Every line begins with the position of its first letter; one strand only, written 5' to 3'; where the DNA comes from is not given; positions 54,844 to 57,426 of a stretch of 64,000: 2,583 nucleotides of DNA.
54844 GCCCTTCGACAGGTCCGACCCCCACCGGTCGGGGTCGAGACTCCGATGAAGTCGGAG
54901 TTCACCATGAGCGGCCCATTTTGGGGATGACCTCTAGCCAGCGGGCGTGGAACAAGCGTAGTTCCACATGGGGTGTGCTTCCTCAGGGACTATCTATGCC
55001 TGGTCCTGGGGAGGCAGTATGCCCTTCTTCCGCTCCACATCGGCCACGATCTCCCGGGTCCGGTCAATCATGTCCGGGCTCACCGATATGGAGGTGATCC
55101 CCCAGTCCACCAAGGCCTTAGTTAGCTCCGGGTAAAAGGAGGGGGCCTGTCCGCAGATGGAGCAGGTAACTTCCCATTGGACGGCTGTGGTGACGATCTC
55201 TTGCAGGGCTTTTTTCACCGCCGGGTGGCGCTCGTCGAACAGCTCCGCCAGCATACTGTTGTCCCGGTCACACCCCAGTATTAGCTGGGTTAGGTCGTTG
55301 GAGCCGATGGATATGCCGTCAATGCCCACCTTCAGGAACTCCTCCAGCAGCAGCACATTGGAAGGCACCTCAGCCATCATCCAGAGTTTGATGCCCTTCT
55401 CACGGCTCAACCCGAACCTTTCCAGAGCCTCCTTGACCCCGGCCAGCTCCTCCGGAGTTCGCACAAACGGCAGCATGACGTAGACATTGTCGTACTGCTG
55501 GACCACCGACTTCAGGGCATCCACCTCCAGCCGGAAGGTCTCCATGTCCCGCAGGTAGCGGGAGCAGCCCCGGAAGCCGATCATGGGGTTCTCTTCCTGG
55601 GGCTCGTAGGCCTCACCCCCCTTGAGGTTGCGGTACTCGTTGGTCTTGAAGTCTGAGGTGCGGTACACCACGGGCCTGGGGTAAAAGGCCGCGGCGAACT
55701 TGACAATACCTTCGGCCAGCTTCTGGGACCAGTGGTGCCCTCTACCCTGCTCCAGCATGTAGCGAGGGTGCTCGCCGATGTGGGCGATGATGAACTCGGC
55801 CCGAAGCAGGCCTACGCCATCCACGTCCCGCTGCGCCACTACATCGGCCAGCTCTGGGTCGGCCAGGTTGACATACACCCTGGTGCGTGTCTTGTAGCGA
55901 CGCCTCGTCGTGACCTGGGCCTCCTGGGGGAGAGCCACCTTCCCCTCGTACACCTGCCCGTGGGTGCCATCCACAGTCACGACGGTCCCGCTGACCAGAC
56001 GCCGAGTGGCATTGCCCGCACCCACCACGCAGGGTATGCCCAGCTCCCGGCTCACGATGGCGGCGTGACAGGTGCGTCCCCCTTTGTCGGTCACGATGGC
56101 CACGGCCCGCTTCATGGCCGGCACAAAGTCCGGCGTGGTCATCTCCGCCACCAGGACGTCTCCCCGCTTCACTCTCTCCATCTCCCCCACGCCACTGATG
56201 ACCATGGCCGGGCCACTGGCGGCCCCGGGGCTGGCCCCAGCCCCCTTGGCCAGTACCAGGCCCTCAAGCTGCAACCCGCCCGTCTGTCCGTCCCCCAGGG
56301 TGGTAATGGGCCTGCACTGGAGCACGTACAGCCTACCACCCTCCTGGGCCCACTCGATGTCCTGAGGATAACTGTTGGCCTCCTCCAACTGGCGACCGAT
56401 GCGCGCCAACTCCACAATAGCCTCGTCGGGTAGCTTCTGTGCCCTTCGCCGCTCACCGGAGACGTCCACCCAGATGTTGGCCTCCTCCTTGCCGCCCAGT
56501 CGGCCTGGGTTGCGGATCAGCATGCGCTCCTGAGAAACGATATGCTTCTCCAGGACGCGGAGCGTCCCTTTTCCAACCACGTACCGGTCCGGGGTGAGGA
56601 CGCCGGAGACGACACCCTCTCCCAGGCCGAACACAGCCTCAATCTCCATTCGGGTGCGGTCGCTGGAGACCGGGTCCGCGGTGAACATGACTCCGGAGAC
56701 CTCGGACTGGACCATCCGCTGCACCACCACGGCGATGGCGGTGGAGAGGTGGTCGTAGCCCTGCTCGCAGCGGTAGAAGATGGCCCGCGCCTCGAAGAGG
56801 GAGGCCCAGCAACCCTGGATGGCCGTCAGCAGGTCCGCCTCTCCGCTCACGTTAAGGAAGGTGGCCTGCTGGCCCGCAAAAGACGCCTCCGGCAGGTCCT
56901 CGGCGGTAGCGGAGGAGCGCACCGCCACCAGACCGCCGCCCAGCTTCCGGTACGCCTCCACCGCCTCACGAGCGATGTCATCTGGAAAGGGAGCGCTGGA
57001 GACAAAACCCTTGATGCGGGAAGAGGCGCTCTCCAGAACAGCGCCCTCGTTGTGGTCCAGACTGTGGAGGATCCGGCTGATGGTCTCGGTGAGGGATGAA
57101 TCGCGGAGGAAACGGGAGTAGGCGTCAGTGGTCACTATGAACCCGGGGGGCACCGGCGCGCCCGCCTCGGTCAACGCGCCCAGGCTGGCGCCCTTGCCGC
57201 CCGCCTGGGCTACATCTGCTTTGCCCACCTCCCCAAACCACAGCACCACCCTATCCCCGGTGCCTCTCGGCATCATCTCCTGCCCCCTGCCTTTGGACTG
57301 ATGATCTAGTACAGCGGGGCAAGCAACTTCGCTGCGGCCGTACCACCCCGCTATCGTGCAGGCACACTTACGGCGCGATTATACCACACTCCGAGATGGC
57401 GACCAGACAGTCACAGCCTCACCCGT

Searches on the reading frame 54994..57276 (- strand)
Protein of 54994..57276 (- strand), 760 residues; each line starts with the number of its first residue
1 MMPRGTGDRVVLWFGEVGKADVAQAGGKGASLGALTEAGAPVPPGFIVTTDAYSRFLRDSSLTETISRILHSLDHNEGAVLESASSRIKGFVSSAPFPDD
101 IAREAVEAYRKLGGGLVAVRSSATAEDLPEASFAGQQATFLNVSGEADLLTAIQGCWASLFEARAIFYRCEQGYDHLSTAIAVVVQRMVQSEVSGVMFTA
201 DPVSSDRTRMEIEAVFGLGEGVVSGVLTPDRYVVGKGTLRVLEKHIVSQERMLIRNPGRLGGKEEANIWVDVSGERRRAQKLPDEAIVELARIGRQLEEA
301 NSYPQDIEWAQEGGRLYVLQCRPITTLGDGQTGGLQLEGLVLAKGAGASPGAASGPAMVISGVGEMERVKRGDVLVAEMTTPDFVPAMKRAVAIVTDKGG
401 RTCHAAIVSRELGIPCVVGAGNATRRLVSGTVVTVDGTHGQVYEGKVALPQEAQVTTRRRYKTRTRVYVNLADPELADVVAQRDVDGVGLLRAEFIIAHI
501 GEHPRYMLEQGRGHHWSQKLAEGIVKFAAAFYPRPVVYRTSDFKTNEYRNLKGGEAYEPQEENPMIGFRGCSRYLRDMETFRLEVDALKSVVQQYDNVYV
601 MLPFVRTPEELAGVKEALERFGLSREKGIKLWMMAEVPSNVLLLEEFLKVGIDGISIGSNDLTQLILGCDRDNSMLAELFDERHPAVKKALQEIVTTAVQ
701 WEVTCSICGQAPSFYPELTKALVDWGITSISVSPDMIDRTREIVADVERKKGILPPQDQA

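Call 26: search_protein_families(library=pfam, proteins=[window:54994-57276:-], max_evalue=0.00001)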
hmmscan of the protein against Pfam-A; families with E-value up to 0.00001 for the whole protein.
window:54994-57276:- (760 aa): 3 families
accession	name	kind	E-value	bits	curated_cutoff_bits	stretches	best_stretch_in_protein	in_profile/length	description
PF01326.24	PPDK_N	-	9.7e-100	334.5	27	1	24-330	3-315/328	Pyruvate phosphate dikinase, AMP/ATP-binding domain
PF02896.24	PEP-utilizers_C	-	1.4e-69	234.9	22.8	1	461-748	16-292/293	PEP-utilising enzyme, PEP-binding domain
PF00391.29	PEP-utilizers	-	4.4e-29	100.3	23.1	1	370-440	2-72/72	PEP-utilising enzyme, mobile domain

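Call 58: find_related_loci(query=window:54994-57276:-, collection=genome_contigs, flank=1000)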
Query window:54994-57276:- (760 aa) in genome_contigs; peptide patterns used: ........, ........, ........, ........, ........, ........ (x = any residue, [..] = any of these).
600 stretches matched a pattern (row limit reached: there are more); 590 encode a relative of the query (tblastn E <= 1e-3); the best 80 are kept; 80 distinct loci.
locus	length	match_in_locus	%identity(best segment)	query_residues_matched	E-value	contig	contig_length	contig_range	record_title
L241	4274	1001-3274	61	3-760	0e+0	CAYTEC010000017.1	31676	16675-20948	MAG TPA_asm: uncultured Dehalococcoidia bacterium isolate SRP308112_co1_438 genome assembly, contig: NODE_1815_length_31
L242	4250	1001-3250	62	8-750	0e+0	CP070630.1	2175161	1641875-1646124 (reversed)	MAG: Dehalococcoidia bacterium isolate bin98 chromosome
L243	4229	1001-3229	60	12-750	0e+0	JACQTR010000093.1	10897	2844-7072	MAG: Chloroflexi bacterium isolate NC_groundwater_1416_Ag_S-0.65um_53_17 S_p65_S5_coassembly_k141_2157794, whole genome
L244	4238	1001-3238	58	8-750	0e+0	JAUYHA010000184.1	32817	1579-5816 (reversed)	MAG: Dehalococcoidales bacterium isolate C24_maxbin.057 C24_k141_696581, whole genome shotgun sequence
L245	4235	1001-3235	60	8-748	0e+0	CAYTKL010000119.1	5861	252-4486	MAG TPA_asm: uncultured Dehalococcoidales bacterium isolate binchicken_co334_272 genome assembly, contig: NODE_27242_len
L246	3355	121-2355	59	8-748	0e+0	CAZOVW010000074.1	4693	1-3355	MAG TPA_asm: uncultured Dehalococcoidales bacterium isolate binchicken_co318_153 genome assembly, contig: NODE_20459_len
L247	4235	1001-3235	57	9-750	0e+0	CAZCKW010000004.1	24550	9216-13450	MAG TPA_asm: uncultured Dehalococcoidales bacterium isolate SRP178699_co2_22 genome assembly, contig: NODE_1211_length_2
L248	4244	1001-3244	57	7-750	0e+0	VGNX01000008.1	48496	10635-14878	MAG: Chloroflexi bacterium isolate M_DeepCast_200m_m2_208 M_DeepCast_200m_m2_208_Ga0194113_10000573, whole genome shotgu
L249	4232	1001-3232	60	9-750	0e+0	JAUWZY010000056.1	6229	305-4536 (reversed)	MAG: Chloroflexota bacterium isolate CSMAG_2748 CSMAG_2748_k141_79762_length_6229_cov_9.0000, whole genome shotgun seque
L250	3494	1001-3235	56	7-753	0e+0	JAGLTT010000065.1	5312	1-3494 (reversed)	MAG: Dehalococcoidales bacterium isolate RS_11_13 ZL20.bin.13.fa_65, whole genome shotgun sequence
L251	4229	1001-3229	57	9-753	0e+0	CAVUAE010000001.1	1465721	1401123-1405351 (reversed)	MAG: uncultured Chloroflexia bacterium isolate MFD04408.bin.1.100 genome assembly, contig: contig_23294, whole genome sh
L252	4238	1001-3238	57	8-751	0e+0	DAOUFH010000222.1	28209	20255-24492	MAG TPA_asm: Dehalococcoidales bacterium isolate R103_18 k99_50092, whole genome shotgun sequence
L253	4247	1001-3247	58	9-758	0e+0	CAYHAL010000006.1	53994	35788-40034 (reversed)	MAG TPA_asm: uncultured Dehalococcoidales bacterium isolate ERP119294_co3_379 genome assembly, contig: NODE_169_length_5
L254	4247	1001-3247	56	7-757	0e+0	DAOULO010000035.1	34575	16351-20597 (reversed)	MAG TPA_asm: Dehalococcoidales bacterium isolate W31_45 k127_846829, whole genome shotgun sequence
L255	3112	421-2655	56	7-753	0e+0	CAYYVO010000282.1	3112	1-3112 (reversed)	MAG TPA_asm: uncultured Dehalococcoidaceae bacterium isolate SRP068000_co4_481 genome assembly, contig: NODE_76966_lengt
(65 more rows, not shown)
